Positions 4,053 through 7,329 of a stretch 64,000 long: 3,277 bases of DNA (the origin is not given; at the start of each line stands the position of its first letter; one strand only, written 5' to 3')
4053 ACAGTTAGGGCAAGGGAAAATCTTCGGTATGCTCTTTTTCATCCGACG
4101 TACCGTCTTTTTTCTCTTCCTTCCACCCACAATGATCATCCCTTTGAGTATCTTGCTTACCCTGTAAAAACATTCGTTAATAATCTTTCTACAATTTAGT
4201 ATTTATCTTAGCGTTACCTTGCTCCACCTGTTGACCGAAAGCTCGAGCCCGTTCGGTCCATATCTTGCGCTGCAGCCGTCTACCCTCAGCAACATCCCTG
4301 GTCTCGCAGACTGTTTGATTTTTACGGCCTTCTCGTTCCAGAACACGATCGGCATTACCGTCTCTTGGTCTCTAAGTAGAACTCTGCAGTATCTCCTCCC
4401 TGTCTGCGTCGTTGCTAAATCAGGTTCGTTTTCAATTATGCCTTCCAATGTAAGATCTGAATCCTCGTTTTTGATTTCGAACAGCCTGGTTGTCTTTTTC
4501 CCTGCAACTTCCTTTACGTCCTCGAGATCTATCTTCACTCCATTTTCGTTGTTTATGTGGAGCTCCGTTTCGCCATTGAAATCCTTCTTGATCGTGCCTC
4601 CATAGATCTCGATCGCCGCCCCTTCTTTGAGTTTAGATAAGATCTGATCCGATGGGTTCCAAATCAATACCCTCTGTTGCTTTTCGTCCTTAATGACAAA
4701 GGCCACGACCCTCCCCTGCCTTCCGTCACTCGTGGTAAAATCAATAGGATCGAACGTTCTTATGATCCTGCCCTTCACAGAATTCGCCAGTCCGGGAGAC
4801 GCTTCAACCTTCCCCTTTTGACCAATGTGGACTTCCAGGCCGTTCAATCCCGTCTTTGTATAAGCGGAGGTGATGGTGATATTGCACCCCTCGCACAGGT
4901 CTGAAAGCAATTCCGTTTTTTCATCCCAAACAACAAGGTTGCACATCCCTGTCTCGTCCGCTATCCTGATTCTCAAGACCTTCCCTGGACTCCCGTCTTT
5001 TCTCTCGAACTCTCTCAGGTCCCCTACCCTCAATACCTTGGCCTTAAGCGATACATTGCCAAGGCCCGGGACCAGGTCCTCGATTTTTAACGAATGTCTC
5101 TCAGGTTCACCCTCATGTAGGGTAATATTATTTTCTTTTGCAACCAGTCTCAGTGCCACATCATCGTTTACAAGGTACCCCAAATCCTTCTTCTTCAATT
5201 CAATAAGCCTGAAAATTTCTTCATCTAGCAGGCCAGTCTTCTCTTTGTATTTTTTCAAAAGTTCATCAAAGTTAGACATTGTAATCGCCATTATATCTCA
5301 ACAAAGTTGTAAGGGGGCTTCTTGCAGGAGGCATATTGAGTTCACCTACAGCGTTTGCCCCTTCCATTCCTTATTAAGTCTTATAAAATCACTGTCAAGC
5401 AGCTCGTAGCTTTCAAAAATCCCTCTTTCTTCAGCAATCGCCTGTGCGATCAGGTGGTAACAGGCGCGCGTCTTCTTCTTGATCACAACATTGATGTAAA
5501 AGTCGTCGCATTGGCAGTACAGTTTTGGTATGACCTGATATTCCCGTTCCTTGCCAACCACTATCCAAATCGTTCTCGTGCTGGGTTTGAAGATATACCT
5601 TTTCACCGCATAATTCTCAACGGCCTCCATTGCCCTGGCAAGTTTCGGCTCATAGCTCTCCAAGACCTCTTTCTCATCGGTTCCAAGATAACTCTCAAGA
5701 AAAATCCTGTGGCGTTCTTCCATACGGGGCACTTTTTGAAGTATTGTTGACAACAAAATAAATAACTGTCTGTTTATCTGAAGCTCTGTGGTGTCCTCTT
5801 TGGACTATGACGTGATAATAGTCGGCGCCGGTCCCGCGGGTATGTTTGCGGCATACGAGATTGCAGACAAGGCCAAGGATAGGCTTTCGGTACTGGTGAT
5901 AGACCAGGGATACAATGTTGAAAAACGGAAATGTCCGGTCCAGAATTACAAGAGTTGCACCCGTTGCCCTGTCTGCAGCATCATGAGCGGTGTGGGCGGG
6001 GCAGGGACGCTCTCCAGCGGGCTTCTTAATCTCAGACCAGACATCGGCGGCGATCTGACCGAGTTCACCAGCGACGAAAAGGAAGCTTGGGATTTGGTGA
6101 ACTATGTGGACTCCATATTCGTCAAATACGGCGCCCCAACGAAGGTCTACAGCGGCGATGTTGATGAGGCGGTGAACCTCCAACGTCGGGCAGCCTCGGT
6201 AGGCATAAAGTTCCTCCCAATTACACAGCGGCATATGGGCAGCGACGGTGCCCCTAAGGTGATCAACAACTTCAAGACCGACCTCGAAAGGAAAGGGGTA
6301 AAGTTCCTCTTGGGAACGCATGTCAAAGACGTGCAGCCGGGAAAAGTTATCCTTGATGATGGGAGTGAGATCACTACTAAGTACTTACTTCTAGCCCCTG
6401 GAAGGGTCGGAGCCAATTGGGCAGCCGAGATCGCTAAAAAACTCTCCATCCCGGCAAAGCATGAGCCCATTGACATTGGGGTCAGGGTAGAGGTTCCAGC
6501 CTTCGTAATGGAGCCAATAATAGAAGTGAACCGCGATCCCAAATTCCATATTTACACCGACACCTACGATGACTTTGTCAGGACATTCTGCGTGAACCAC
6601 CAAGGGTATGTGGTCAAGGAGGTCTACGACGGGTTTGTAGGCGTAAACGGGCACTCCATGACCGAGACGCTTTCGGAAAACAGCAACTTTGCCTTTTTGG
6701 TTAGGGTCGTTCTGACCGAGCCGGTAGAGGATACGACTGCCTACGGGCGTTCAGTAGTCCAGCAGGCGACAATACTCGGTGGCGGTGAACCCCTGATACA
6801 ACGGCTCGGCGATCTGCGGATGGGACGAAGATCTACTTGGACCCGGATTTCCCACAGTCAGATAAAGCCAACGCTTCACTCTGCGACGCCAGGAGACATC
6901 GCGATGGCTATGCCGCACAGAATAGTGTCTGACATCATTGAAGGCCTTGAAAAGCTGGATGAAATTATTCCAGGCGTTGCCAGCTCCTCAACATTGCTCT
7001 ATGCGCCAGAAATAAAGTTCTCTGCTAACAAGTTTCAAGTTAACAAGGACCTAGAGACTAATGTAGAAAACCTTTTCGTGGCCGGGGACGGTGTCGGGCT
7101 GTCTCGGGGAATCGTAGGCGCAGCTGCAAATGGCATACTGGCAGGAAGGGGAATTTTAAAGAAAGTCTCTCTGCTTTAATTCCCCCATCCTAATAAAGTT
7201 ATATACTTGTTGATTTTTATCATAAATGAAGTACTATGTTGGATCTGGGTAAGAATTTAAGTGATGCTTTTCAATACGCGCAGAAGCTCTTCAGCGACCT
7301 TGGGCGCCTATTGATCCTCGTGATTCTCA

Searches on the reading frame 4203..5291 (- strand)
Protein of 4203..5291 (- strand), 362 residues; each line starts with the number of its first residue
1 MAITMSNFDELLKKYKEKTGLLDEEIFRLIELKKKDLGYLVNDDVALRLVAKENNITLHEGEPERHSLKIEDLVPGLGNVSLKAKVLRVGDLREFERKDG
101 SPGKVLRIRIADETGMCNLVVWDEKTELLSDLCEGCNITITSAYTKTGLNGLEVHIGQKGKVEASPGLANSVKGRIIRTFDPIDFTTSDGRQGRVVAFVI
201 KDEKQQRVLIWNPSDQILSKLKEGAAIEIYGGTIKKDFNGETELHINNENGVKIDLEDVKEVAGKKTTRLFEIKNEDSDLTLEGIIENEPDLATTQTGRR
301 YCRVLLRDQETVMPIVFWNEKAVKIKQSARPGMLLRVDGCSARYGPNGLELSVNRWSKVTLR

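Call 55: search_protein_families(library=pfam, proteins=[window:4203-5291:-], max_evalue=0.0001)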
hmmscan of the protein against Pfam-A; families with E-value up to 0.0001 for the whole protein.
window:4203-5291:- (362 aa): 1 family
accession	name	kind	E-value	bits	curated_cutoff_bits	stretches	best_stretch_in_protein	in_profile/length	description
PF01336.31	tRNA_anti-codon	-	1.2e-21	76.8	27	2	281-358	2-74/75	OB-fold nucleic acid binding domain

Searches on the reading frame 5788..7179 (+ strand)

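Call 55: search_protein_families(library=pfam, proteins=[window:5788-7179:+], max_evalue=0.0001)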
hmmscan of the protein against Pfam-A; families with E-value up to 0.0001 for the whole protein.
window:5788-7179:+ (463 aa): 8 families
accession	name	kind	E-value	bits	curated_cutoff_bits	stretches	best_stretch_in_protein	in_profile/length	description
PF07992.20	Pyr_redox_2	-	2.1e-15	57.4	26.1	0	7-51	1-42/291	Pyridine nucleotide-disulphide oxidoreductase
PF21688.3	FAD-depend_C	-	1.1e-09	39.2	27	1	262-408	44-194/197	FAD-dependent protein, C-terminal domain-like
PF01134.28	GIDA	-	1.1e-09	38.3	22.1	1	384-459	320-386/391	Glucose inhibited division protein A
PF03486.20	HI0933_like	-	3.7e-08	33.5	50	1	8-45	2-36/244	HI0933-like protein Rossmann domain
PF01266.30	DAO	-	5.8e-08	33.1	27.9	0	8-41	1-31/353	FAD dependent oxidoreductase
PF01946.23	Thi4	-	3.2e-05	23.7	26.2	1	5-40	16-49/235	Thi4 family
PF00890.30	FAD_binding_2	-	4.5e-05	23.3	20.4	1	8-43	1-33/414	FAD binding domain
PF13450.12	NAD_binding_8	-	9.3e-05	23.1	21.9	0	11-41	1-28/68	NAD(P)-binding Rossmann-like domain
